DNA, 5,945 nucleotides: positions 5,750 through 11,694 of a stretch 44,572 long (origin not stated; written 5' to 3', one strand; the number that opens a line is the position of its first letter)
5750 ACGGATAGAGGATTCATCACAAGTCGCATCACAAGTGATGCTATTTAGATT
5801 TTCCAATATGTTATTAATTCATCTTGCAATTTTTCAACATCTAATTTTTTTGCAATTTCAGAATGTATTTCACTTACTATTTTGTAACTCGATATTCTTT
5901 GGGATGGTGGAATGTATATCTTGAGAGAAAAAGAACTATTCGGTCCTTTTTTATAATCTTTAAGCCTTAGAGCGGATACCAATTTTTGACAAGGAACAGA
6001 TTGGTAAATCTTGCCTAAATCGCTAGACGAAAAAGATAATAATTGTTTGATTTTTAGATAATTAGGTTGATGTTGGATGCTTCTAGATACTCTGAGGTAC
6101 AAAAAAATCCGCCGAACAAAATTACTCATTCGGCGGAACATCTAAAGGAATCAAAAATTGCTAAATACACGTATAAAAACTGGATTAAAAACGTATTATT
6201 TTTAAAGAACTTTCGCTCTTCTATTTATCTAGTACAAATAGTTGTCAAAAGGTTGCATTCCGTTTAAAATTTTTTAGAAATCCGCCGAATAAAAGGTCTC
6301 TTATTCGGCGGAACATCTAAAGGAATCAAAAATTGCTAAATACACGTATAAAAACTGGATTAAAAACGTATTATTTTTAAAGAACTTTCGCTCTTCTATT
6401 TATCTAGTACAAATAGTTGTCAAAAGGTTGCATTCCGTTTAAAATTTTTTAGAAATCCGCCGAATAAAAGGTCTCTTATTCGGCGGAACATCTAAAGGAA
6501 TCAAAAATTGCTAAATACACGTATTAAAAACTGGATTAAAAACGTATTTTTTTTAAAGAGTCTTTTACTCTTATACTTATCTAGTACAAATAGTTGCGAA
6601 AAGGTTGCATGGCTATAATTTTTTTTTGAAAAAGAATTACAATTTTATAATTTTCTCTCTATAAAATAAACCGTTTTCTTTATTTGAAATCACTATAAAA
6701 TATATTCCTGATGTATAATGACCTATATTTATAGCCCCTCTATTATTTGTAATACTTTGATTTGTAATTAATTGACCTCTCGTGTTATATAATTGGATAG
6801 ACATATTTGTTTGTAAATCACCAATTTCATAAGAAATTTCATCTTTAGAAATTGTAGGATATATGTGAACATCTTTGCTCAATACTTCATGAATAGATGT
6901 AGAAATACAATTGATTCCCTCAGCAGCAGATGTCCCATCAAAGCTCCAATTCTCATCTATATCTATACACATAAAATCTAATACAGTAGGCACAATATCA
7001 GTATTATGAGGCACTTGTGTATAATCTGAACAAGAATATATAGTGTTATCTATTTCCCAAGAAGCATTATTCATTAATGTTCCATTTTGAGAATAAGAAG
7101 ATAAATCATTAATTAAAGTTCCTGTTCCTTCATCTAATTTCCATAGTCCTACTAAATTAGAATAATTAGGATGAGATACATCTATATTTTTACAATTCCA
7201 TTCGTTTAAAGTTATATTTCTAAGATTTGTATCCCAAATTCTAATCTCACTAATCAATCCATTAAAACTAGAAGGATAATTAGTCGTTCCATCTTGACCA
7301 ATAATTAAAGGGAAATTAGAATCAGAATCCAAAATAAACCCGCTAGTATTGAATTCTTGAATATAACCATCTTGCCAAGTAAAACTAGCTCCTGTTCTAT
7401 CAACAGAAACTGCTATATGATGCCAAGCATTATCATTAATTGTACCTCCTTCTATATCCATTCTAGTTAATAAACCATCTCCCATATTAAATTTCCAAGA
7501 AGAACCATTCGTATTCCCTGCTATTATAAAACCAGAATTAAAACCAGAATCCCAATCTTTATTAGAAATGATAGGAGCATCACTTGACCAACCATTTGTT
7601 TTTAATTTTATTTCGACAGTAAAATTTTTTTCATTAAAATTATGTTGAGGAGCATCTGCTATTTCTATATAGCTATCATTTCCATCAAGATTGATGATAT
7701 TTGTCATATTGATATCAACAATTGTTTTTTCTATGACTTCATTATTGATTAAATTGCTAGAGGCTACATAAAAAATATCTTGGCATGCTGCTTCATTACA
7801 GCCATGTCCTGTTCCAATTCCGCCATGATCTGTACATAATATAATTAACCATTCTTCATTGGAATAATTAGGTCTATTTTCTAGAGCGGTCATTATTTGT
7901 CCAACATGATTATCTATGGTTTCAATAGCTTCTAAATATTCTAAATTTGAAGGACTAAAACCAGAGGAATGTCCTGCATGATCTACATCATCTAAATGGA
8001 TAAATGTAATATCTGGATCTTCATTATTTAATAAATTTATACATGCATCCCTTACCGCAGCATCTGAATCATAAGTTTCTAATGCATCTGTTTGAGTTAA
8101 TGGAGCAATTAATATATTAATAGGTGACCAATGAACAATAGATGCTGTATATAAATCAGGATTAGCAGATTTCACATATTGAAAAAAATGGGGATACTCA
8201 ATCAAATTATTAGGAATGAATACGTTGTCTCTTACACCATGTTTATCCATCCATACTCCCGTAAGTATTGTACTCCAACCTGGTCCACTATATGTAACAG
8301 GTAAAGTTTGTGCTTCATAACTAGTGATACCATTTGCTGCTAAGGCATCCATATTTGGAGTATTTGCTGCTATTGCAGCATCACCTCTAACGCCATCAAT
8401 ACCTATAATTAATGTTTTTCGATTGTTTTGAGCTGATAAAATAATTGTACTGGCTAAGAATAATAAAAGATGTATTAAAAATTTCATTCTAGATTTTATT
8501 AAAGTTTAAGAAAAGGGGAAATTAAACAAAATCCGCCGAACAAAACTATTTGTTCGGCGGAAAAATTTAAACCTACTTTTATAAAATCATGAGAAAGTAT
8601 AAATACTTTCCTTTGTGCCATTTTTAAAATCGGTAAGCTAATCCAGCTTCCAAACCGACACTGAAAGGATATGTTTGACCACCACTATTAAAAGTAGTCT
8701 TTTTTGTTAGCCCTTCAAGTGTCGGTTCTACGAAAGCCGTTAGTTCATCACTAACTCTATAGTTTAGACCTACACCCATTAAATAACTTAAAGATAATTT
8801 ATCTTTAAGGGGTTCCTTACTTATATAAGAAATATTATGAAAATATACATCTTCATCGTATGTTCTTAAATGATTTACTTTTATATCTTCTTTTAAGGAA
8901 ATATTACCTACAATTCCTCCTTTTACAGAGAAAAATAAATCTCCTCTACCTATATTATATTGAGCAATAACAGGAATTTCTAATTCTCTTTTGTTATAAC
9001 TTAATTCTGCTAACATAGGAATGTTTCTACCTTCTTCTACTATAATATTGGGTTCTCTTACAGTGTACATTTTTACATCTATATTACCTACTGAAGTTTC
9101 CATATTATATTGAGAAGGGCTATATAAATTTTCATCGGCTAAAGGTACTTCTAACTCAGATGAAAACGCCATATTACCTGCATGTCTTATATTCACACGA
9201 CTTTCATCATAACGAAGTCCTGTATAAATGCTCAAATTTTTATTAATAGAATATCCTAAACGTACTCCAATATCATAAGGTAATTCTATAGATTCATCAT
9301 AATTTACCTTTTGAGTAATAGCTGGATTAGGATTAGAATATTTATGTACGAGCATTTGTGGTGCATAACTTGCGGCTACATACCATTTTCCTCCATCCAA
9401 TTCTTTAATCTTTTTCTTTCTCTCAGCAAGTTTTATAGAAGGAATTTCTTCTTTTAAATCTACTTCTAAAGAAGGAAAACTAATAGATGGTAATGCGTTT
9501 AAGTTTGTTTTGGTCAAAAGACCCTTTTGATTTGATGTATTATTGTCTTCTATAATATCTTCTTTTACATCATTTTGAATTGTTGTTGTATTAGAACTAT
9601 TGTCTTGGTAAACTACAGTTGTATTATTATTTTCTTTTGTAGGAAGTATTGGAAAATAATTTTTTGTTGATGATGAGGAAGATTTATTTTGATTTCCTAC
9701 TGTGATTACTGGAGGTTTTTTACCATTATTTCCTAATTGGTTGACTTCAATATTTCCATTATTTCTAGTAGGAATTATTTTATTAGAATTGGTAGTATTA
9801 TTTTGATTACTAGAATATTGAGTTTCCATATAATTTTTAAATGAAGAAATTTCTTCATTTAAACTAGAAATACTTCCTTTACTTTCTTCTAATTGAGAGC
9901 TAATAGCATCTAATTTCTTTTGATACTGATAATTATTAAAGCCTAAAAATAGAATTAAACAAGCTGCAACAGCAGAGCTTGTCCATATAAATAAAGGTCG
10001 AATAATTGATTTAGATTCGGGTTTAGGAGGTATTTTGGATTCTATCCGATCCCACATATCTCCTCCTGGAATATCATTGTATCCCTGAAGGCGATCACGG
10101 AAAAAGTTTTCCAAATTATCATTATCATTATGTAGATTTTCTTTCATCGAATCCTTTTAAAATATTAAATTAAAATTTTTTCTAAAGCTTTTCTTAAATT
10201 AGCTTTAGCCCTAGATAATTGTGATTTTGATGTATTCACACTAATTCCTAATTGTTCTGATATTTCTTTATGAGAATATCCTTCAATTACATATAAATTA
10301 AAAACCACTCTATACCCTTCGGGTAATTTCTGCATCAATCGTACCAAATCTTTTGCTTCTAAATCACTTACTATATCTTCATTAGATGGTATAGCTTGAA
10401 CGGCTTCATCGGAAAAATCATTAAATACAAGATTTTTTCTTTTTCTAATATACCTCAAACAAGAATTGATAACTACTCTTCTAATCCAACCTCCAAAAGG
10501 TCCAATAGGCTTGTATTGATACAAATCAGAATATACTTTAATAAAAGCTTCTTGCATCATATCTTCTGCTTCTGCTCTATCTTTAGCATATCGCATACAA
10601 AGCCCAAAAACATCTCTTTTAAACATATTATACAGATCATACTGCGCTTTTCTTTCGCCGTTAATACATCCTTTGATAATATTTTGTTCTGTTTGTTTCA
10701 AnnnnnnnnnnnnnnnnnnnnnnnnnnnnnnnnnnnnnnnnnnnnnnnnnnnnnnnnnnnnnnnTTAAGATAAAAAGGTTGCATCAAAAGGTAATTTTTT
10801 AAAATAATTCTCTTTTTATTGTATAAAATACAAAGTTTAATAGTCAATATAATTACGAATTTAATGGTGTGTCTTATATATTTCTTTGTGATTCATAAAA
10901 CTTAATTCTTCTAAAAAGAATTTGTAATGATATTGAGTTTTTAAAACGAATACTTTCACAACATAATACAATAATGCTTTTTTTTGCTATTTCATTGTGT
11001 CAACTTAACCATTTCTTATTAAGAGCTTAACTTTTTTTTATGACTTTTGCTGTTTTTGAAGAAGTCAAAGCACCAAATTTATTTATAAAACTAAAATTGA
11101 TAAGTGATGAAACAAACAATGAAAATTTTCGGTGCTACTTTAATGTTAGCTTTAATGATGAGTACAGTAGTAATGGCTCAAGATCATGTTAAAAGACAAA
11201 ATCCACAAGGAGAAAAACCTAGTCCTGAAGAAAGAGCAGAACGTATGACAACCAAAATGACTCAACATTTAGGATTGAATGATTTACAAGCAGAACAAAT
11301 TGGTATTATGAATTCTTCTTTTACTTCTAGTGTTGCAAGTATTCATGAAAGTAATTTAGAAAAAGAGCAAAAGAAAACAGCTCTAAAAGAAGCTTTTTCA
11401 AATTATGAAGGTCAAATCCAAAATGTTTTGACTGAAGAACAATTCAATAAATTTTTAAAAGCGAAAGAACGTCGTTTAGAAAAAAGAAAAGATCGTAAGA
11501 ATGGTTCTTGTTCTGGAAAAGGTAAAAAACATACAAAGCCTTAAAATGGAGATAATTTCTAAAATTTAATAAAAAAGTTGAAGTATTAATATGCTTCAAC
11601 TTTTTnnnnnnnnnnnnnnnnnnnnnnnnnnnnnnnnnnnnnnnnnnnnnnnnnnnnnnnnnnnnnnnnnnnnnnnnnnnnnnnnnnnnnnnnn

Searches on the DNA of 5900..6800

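Call 16: search_rna_families(source=window, start=5900, end=6800, threshold=evalue, max_evalue=10)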
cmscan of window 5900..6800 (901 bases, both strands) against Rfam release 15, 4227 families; matches with E-value up to 10: 13.
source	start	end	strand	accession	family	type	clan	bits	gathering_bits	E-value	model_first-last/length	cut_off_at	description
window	6103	6228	-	RF01456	VrrA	Gene; antisense;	-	30.6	50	0.0049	1-140/140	no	Vibrio regulatory RNA of OmpA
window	6279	6489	-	RF04128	MIR8562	Gene; miRNA;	-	28.8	211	0.0043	1-242/242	no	MIR8562 microRNA precursor family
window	6504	6563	-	RF02371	PyrG_leader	Cis-reg; leader;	-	20.6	65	5.3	1-78/78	no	PyrG leader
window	6415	6496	+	RF02414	rli60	Gene; sRNA;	-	19.4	60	9.6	1-191/191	no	Listeria sRNA rli60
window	6108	6138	+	RF01924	mir-2774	Gene; miRNA;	-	19.2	51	0.075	20-50/67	no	mir-2774 microRNA precursor family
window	6430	6559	+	RF02857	30_255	Gene; sRNA;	-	19.2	197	2.6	1-213/213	no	Leptospira sRNA 30_255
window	6450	6585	-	RF01470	rli38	Gene; sRNA;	-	18.9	49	7.7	1-150/150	no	Listeria sRNA rli38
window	6163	6228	-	RF04179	BTnc049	Gene; sRNA;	-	17.8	81.9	3.2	1-111/111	no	Bacteroides sRNA BTnc049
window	6268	6377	+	RF01441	S_pombe_snR46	Gene; snRNA; snoRNA; HACA-box;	CL00021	17.7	60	3.3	1-168/168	no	small nulceolar RNA snR46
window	6279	6353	+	RF02859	Arrc11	Gene; sRNA;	-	15.8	52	9.1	1-175/175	no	Actinobacillus sRNA 11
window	6205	6237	+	RF00066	U7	Gene; snRNA;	-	12.7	34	8.1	1-62/62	no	U7 small nuclear RNA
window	6380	6412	+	RF00066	U7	Gene; snRNA;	-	12.7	34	8.1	1-62/62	no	U7 small nuclear RNA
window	6510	6583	-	RF01472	rli40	Gene; sRNA;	-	10.3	100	7.9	1-263/263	no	Listeria sRNA rli40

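Call 90: search_rna_families(source=window, start=6080, end=6620, threshold=evalue, max_evalue=1, show_alignments=2)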
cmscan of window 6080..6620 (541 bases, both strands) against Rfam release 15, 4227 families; matches with E-value up to 1: 6.
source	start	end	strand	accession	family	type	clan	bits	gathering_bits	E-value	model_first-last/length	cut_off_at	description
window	6103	6228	-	RF01456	VrrA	Gene; antisense;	-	30.6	50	0.0029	1-140/140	no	Vibrio regulatory RNA of OmpA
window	6279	6489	-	RF04128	MIR8562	Gene; miRNA;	-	28.8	211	0.0026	1-242/242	no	MIR8562 microRNA precursor family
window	6272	6496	-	RF04174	MIR4208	Gene; miRNA;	-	27.5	140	0.047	1-191/191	no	MIR4208 microRNA precursor family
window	6101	6153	-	RF02399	NsiR1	Gene; sRNA;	-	21.7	39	0.061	1-60/60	no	Nitrogen stress-induced RNA 1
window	6108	6138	+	RF01924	mir-2774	Gene; miRNA;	-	19.2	51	0.045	20-50/67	no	mir-2774 microRNA precursor family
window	6443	6549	+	RF01441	S_pombe_snR46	Gene; snRNA; snoRNA; HACA-box;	CL00021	19.2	60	0.95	1-168/168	no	small nulceolar RNA snR46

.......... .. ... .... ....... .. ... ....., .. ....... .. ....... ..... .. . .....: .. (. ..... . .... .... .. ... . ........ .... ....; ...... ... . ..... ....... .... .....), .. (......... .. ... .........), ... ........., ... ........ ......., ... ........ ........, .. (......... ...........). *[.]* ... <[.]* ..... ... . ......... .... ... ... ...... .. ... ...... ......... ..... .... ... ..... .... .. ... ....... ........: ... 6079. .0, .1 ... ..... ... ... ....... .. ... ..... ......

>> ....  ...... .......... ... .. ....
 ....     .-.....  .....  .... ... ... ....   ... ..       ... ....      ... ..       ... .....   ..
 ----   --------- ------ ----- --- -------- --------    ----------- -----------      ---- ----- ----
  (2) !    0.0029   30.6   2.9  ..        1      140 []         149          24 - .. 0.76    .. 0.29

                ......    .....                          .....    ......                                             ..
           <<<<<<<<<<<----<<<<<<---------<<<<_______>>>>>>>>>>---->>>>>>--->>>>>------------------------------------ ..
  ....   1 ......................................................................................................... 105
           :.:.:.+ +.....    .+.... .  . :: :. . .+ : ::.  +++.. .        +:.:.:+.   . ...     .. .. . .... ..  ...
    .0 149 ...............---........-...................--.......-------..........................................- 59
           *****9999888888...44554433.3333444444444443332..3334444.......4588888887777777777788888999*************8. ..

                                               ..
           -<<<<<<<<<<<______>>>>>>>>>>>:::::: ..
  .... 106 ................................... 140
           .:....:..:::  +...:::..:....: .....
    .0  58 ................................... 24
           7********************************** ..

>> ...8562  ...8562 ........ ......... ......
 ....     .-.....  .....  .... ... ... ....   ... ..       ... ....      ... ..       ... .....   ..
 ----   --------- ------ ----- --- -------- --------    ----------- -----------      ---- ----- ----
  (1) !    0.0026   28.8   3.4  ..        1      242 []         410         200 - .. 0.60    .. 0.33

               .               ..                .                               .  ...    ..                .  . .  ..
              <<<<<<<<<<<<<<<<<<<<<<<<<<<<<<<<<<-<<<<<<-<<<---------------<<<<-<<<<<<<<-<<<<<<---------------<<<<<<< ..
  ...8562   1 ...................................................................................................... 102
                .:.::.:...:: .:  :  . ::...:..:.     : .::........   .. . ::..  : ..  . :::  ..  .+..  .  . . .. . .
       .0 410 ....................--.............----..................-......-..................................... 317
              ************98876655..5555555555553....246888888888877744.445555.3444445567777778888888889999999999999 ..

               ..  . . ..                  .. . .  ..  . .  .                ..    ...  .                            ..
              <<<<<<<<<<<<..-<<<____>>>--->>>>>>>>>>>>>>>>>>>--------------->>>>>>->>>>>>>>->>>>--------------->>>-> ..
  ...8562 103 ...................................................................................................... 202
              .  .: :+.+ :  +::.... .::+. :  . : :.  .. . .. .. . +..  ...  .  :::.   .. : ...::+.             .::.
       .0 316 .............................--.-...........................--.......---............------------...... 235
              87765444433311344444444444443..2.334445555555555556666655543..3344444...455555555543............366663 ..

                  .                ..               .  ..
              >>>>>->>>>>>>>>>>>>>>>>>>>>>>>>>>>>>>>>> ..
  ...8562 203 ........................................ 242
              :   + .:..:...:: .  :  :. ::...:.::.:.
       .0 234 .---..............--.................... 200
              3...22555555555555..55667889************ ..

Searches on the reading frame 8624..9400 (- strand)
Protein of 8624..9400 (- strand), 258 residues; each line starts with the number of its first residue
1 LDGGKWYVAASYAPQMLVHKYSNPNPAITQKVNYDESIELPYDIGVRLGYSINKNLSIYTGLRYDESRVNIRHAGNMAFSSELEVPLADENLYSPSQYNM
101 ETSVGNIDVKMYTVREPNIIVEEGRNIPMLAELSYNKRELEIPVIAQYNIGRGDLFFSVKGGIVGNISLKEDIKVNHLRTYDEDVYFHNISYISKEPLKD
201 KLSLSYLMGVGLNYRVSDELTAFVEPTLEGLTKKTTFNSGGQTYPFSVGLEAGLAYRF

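Call 78: search_protein_families(library=pfam, proteins=[window:8624-9400:-], max_evalue=5)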
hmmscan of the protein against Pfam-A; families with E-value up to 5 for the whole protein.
window:8624-9400:- (258 aa): 4 families
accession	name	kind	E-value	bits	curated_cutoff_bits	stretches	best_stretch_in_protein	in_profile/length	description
PF13568.12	OMP_b-brl_2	-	2.2e-06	28.3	27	1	33-215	31-157/175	Outer membrane protein beta-barrel domain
PF13505.12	OMP_b-brl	-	0.0007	20.3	28.7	1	41-258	43-175/175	Outer membrane protein beta-barrel domain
PF01389.23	OmpA_membrane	-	0.071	13.3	21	1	198-225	118-145/180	OmpA-like transmembrane domain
PF19244.4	Poly_A_pol_cat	-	0.16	12.7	30.2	0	165-207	16-58/131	Poly(A) polymerase catalytic subunit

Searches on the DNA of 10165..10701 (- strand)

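Call 86: search_rna_families(sources=[L001, L002, L004, L048, L116, L207, L098], threshold=gathering)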
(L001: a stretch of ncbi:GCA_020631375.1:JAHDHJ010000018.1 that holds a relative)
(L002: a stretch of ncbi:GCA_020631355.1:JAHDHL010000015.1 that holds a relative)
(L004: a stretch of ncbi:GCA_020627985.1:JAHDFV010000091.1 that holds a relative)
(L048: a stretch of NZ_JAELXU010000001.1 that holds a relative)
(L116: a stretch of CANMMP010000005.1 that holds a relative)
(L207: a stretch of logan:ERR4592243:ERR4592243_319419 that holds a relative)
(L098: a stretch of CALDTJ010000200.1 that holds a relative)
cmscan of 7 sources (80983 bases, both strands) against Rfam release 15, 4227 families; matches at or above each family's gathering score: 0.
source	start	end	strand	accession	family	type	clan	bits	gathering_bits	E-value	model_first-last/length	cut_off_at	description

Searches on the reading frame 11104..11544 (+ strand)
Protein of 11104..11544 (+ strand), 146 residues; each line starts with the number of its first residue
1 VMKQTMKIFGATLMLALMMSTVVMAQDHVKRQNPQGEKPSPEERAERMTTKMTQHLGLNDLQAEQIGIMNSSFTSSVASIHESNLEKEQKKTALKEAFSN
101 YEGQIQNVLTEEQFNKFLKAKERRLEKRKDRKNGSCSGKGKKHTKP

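Call 9: search_protein_families(library=pfam, proteins=[window:11104-11544:+], max_evalue=0.01)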
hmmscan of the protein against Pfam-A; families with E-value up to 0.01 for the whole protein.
window:11104-11544:+ (146 aa): 3 families
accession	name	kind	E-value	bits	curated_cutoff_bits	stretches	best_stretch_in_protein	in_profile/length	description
PF16231.10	DUF4890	-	3.9e-10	40.7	29.7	2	35-73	6-44/109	Domain of unknown function (DUF4890)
PF02637.23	GatB_Yqey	-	0.003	17.9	27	1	40-116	12-87/148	GatB domain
PF18986.5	DUF5719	-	0.0061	16.2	26.2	1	21-104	182-265/319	Family of unknown function (DUF5719)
